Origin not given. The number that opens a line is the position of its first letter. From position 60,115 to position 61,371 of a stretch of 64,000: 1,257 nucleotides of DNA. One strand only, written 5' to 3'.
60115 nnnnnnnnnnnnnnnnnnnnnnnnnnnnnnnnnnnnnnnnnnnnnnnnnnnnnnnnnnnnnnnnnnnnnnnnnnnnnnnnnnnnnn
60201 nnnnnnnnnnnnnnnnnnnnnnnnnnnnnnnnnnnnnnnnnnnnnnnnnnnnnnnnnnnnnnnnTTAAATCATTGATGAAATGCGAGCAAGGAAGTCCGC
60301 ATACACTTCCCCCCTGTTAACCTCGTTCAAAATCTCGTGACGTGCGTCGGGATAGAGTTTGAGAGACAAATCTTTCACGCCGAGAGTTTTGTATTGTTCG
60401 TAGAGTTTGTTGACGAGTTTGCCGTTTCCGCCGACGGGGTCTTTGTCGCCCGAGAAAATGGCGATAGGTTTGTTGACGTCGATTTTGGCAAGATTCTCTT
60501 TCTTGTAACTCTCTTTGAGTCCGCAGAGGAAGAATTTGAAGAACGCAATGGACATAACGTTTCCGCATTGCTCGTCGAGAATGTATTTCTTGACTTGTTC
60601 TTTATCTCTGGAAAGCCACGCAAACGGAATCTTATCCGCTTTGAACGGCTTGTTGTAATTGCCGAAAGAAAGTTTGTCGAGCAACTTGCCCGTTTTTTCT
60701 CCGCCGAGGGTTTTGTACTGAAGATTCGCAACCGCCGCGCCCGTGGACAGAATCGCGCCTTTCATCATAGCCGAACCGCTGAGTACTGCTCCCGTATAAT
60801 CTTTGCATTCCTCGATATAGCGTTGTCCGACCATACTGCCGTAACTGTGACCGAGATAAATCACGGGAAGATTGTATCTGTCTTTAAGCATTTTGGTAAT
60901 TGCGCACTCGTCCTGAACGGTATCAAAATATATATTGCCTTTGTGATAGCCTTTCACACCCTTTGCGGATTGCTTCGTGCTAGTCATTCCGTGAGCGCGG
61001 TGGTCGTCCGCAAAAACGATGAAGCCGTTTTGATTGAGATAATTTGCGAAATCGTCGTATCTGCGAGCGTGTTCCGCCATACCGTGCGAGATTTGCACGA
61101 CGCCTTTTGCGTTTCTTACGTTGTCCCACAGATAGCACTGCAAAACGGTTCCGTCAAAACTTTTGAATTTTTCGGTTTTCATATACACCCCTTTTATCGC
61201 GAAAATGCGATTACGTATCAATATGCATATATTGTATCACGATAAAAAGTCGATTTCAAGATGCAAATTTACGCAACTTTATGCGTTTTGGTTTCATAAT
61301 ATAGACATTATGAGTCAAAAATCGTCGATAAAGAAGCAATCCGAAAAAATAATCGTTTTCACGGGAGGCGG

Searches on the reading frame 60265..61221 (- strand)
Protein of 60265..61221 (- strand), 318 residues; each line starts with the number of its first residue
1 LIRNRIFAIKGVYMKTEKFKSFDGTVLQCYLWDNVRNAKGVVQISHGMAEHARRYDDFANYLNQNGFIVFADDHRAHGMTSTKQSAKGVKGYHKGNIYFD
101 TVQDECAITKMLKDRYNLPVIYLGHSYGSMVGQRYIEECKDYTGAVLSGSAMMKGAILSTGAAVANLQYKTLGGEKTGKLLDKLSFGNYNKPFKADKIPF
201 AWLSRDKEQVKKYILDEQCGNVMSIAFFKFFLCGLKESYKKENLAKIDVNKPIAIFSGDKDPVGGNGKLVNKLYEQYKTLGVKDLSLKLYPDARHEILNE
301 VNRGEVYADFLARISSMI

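Call 10: search_protein_families(library=ncbifam, proteins=[window:60265-61221:-])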
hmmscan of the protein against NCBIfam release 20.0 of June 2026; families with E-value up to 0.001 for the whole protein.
window:60265-61221:- (318 aa): 3 families
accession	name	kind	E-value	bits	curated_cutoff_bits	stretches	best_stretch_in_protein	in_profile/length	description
NF051487.1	bifunc_PcaCD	exception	2.5e-06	26.8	430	1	37-134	170-254/413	bifunctional 4-carboxymuconolactone decarboxylase/3-oxoadipate enol-lactonase PcaCD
NF008019.0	PRK10749.1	equivalog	0.00029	19.9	362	1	19-160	35-172/335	lysophospholipase L2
TIGR01607.1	PST-A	paralog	0.00082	18.5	218.25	0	19-53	2-35/332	Plasmodium subtelomeric family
